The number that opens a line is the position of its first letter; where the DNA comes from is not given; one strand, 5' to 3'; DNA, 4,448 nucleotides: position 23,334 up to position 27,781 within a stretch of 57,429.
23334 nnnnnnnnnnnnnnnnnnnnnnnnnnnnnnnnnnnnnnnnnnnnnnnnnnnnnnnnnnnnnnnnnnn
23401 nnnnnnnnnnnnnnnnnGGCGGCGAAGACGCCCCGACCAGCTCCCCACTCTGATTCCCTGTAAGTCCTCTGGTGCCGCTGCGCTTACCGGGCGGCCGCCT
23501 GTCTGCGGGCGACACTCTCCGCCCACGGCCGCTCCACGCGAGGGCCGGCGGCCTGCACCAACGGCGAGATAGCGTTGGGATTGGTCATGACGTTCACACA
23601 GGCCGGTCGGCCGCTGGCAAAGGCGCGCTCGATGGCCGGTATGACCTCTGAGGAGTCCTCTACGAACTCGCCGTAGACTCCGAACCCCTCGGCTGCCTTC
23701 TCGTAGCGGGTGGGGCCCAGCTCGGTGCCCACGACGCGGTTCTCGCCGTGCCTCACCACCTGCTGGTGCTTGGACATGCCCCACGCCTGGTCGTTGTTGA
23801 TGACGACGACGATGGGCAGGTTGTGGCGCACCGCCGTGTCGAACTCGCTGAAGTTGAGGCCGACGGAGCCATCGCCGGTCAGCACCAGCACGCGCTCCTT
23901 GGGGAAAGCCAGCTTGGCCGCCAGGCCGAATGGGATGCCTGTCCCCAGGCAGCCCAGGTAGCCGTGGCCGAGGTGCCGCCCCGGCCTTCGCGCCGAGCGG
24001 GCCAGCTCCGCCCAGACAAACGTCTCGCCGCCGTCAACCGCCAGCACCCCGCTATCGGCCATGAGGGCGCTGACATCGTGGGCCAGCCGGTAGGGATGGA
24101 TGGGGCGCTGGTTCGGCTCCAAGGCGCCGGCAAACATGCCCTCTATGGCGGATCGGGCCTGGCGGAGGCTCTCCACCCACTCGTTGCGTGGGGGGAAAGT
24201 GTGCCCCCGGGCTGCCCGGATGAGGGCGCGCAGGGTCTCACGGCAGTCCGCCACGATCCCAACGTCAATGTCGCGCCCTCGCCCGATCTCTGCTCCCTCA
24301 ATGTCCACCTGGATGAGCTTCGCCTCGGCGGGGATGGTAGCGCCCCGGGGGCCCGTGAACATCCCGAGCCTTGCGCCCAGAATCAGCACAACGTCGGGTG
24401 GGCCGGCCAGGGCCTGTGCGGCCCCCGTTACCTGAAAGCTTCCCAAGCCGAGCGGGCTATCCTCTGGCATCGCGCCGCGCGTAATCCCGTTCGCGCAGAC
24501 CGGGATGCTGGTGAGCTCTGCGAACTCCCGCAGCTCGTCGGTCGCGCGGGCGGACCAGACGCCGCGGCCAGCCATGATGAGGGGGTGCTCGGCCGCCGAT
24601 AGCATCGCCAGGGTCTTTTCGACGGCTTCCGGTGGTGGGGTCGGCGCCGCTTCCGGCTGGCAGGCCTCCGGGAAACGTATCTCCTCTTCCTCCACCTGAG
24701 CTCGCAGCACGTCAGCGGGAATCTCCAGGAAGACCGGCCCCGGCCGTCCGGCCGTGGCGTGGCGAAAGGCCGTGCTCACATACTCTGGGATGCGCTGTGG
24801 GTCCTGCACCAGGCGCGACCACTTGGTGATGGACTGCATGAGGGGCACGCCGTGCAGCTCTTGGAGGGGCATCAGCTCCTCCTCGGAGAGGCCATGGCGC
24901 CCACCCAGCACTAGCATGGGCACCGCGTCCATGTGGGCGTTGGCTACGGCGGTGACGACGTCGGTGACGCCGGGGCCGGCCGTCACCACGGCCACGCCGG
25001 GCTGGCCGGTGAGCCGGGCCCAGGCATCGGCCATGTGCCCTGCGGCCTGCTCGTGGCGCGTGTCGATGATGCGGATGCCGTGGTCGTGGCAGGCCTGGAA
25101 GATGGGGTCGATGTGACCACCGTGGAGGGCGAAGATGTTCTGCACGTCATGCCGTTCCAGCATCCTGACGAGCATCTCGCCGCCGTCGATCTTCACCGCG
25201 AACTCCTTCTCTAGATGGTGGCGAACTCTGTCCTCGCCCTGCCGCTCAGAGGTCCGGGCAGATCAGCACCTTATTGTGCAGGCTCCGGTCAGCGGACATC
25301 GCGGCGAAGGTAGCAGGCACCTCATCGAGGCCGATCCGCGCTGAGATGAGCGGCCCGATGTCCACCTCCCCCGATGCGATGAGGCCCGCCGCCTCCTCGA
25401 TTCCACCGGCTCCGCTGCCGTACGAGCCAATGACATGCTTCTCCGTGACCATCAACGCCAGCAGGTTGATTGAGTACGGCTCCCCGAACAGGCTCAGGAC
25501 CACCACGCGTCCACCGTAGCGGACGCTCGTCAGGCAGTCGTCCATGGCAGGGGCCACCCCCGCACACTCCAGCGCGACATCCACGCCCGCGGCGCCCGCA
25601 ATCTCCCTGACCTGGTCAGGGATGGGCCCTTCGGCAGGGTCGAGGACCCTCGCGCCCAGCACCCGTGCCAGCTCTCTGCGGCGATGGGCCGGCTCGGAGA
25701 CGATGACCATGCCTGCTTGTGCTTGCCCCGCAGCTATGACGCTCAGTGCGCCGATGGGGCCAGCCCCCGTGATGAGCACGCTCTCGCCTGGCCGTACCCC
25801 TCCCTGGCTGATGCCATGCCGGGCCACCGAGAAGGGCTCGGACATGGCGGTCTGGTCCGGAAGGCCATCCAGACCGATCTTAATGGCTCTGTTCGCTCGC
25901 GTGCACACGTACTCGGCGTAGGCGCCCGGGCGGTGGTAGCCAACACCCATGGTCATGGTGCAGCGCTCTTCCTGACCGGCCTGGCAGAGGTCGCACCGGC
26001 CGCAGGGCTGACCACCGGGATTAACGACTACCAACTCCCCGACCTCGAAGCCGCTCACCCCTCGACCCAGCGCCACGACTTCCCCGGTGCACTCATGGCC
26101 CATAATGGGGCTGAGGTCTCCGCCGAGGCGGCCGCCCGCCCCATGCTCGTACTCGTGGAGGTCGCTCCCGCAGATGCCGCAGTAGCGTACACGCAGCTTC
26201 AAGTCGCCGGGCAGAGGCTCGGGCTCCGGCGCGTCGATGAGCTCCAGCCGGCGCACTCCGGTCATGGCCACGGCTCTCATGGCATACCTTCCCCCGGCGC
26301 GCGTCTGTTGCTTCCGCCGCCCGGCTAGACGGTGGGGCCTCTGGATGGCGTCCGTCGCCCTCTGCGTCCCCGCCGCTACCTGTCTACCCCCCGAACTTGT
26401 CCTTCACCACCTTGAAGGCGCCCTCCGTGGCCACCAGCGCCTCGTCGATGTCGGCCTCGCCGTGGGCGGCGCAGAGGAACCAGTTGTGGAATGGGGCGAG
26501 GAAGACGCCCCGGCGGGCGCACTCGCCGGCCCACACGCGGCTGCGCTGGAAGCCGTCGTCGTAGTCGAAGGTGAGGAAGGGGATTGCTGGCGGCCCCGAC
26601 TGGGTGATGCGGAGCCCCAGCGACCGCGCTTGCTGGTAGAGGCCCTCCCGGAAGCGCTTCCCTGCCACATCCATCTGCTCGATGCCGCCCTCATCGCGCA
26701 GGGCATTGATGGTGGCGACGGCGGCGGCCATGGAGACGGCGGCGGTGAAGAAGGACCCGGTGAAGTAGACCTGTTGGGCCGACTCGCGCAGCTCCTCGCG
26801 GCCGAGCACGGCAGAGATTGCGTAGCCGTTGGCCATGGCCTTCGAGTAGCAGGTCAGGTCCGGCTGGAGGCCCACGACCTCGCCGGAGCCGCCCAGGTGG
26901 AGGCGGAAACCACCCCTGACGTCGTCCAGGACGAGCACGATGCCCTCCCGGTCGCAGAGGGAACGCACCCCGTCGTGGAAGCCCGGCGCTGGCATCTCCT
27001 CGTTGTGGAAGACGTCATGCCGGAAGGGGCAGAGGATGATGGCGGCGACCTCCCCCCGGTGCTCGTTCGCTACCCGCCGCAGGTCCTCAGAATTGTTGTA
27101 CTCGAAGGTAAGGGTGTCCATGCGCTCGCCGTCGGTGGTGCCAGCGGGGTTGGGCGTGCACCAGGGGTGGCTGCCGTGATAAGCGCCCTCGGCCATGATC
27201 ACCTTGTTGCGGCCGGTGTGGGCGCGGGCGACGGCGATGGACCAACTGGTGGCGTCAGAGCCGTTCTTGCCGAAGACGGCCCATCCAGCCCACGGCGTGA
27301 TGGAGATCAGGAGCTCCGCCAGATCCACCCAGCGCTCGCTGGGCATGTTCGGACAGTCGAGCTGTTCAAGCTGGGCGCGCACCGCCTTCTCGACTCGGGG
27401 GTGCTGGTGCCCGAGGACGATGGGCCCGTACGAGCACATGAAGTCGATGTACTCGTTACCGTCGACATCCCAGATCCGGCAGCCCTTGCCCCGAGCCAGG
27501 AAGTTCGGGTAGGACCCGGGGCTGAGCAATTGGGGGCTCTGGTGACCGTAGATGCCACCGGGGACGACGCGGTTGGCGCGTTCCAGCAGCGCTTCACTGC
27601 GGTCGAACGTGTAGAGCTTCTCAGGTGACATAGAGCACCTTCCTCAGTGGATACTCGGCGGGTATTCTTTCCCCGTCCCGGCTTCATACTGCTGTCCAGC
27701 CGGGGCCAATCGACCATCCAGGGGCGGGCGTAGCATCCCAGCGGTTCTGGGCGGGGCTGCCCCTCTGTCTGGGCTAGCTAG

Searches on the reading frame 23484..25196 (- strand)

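Call 52: search_protein_families(library=pfam, proteins=[window:23484-25196:-], max_evalue=0.0001)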
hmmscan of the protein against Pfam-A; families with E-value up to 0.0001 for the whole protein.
window:23484-25196:- (570 aa): 3 families
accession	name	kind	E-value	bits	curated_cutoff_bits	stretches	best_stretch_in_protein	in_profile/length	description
PF02776.23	TPP_enzyme_N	-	1.5e-37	128.4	26.8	1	4-114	2-114/119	Thiamine pyrophosphate enzyme, N-terminal TPP binding domain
PF02775.26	TPP_enzyme_C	-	1.8e-35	122.4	21.9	1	388-536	1-151/151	Thiamine pyrophosphate enzyme, C-terminal TPP binding domain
PF00205.28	TPP_enzyme_M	-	2e-32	112.2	30.4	1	192-325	1-137/137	Thiamine pyrophosphate enzyme, central domain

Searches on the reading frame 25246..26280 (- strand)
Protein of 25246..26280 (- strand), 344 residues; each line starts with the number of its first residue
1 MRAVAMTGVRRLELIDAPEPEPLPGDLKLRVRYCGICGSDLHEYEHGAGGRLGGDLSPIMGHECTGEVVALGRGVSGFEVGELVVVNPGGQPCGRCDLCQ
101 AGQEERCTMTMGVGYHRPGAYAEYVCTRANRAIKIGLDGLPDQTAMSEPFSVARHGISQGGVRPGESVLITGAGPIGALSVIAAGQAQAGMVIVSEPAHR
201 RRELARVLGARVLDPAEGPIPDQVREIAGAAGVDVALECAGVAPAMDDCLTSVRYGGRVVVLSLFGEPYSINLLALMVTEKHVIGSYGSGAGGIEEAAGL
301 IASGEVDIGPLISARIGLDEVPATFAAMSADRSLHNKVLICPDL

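Call 52: search_protein_families(library=pfam, proteins=[window:25246-26280:-], max_evalue=0.0001)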
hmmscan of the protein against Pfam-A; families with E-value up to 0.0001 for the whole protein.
window:25246-26280:- (344 aa): 4 families
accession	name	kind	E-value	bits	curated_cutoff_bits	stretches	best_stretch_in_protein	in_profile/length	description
PF08240.17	ADH_N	-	8.3e-25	87.5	23.5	1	24-135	2-102/104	Alcohol dehydrogenase GroES-like domain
PF00107.32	ADH_zinc_N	-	3.9e-20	72.5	31.8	1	175-301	1-127/129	Zinc-binding dehydrogenase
PF16912.11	Glu_dehyd_C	-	7.3e-09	35.8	34.9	1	165-327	31-200/211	Glucose dehydrogenase C-terminus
PF13602.12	ADH_zinc_N_2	-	5.3e-05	24.6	27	1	225-332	16-127/134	Zinc-binding dehydrogenase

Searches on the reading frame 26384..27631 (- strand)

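Call 52: search_protein_families(library=pfam, proteins=[window:26384-27631:-], max_evalue=0.0001)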
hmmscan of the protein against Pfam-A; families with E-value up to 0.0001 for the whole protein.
window:26384-27631:- (415 aa): 1 family
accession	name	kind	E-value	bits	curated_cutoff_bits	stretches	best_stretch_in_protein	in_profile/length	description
PF00202.27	Aminotran_3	-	1.9e-46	159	30.5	1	43-335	11-330/403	Aminotransferase class-III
